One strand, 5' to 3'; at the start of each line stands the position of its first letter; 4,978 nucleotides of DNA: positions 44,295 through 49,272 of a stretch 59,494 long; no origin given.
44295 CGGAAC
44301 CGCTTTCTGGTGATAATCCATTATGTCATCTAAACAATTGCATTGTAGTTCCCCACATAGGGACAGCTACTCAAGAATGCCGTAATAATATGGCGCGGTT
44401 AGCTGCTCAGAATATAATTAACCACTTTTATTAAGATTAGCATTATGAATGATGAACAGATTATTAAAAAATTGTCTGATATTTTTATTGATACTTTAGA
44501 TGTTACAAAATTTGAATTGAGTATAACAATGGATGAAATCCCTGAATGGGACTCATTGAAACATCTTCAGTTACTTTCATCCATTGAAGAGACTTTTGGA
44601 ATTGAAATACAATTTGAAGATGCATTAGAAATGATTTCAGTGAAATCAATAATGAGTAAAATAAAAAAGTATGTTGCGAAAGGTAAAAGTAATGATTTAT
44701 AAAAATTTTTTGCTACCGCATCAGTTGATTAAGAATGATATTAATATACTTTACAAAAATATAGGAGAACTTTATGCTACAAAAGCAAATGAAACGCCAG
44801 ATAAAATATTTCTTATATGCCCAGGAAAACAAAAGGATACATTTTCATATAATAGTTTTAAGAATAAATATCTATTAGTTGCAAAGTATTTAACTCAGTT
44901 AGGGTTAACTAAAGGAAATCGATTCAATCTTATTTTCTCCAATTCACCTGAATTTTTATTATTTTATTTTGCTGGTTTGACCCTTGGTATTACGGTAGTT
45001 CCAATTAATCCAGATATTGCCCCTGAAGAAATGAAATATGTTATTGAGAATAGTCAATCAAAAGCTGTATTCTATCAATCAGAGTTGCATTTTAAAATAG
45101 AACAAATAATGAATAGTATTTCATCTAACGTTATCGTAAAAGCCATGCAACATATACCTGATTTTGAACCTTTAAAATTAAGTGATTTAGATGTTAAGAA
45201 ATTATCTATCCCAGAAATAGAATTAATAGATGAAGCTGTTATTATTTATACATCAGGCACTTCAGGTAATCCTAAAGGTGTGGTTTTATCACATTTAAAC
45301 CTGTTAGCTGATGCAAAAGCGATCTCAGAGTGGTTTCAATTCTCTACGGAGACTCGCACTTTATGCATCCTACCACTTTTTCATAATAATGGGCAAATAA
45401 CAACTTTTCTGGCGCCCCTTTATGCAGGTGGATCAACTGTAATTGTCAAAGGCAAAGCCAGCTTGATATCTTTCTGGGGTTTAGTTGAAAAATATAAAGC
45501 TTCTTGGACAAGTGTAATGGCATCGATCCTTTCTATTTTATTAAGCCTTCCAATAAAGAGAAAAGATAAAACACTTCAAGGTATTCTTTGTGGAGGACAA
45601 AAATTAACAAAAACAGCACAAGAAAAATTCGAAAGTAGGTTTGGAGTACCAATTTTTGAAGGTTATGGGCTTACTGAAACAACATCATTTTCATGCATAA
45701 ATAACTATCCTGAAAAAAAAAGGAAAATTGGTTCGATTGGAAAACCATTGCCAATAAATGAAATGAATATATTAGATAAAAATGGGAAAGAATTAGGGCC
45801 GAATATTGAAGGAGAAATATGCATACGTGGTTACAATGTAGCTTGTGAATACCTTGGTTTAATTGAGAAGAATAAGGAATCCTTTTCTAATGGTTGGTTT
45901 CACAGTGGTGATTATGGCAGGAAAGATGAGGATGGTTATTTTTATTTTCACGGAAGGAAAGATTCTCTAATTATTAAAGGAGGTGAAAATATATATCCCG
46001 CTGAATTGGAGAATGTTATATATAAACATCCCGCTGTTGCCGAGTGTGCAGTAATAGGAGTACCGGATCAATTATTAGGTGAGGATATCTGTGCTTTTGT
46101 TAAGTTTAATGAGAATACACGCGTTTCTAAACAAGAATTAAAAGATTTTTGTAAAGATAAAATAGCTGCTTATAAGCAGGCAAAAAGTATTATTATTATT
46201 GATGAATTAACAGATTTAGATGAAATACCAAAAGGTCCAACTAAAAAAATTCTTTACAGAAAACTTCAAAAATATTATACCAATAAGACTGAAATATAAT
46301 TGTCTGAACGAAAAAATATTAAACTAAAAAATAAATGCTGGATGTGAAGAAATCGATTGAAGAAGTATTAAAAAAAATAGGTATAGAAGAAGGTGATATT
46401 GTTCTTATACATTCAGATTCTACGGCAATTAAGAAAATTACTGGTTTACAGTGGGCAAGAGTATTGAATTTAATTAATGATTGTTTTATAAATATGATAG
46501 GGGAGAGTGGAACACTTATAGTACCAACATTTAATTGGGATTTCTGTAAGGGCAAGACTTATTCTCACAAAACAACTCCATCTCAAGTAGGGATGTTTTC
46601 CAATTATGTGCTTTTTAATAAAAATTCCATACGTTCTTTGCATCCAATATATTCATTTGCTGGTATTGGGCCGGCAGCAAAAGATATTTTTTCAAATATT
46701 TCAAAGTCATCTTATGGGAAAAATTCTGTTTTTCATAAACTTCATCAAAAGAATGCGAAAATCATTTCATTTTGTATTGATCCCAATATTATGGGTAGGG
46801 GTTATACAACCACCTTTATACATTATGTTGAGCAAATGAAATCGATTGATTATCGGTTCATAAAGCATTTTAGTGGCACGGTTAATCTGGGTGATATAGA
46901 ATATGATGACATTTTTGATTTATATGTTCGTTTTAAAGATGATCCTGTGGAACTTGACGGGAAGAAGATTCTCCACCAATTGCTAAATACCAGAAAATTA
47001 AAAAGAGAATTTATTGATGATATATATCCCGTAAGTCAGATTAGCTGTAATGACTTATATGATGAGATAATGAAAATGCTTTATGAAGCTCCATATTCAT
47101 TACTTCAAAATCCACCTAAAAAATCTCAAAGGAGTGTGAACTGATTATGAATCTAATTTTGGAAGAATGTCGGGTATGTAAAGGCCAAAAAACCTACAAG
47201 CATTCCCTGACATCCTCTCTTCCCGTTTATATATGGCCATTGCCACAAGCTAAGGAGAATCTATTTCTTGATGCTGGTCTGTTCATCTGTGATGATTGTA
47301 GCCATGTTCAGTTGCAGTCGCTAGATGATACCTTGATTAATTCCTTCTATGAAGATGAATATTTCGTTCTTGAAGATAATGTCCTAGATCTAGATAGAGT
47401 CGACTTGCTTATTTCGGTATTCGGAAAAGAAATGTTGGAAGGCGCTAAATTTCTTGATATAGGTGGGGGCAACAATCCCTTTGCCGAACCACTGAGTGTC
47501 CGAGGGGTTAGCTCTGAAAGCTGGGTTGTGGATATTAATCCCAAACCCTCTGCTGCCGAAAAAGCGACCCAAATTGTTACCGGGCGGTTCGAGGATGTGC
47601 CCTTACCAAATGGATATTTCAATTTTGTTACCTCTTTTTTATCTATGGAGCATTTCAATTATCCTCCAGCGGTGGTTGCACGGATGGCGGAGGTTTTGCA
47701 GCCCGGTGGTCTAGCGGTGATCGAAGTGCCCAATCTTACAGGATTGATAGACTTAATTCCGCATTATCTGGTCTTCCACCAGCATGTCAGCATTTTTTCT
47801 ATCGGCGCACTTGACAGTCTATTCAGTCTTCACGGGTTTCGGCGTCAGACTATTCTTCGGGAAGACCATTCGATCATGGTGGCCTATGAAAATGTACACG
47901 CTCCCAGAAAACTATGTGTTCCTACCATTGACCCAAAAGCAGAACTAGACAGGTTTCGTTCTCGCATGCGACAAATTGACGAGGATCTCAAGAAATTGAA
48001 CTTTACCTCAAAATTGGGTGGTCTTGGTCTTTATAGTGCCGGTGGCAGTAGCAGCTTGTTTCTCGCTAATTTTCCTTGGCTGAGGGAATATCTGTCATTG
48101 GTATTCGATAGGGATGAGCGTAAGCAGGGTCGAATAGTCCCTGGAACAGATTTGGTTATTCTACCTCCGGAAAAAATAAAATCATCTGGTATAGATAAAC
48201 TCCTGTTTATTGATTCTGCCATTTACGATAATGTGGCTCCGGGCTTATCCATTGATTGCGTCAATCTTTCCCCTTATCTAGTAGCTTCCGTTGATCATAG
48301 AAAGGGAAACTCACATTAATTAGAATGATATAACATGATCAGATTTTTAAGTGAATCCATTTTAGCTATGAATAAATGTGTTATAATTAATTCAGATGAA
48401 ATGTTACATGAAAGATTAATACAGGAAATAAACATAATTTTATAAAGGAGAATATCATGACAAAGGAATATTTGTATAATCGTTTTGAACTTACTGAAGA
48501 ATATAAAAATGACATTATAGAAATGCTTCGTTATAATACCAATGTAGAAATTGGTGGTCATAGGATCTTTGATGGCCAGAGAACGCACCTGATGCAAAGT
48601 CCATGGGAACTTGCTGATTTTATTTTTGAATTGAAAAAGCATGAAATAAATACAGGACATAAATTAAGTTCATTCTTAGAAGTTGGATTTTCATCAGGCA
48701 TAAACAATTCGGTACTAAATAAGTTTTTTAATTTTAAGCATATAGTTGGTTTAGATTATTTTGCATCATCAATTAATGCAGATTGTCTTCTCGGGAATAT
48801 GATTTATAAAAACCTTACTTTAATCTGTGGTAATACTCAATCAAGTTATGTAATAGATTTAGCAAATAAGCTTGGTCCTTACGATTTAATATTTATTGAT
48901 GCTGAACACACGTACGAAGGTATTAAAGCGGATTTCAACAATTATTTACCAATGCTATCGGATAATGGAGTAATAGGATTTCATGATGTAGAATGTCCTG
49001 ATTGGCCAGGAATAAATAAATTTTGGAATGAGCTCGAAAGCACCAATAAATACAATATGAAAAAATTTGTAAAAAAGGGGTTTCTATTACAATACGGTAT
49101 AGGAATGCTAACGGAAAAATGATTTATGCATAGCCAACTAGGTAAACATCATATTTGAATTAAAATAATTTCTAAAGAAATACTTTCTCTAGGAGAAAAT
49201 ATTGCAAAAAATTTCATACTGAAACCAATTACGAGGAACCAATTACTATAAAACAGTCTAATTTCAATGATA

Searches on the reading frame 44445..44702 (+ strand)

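Call 55: search_protein_families(library=pfam, proteins=[window:44445-44702:+], max_evalue=0.001)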
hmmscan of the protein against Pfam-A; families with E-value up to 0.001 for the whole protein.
window:44445-44702:+ (85 aa): 1 family
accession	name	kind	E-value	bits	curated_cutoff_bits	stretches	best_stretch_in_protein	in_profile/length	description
PF00550.31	PP-binding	-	0.00068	20.3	20.8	0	36-69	30-63/67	Phosphopantetheine attachment site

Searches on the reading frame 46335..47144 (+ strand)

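Call 55: search_protein_families(library=pfam, proteins=[window:46335-47144:+], max_evalue=0.001)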
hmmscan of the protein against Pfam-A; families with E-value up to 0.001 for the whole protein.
window:46335-47144:+ (269 aa): 1 family
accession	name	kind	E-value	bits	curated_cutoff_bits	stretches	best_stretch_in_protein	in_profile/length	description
PF02522.19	Antibiotic_NAT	-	2.4e-24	86.6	25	1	24-246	1-228/232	Aminoglycoside 3-N-acetyltransferase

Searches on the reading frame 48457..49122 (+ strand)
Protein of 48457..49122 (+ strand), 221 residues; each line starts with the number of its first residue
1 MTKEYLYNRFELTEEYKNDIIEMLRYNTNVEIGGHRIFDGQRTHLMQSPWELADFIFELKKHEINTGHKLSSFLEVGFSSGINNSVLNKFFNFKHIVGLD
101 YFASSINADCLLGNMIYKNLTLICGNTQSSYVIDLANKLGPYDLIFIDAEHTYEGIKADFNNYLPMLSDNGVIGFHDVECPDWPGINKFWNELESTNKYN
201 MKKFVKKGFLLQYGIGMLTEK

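Call 55: search_protein_families(library=pfam, proteins=[window:48457-49122:+], max_evalue=0.001)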
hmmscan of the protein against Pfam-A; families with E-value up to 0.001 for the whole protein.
window:48457-49122:+ (221 aa): 1 family
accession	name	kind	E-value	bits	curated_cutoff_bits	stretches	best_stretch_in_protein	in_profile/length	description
PF13578.12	Methyltransf_24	-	3.2e-12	47.7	26.3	1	114-178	44-105/105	Methyltransferase domain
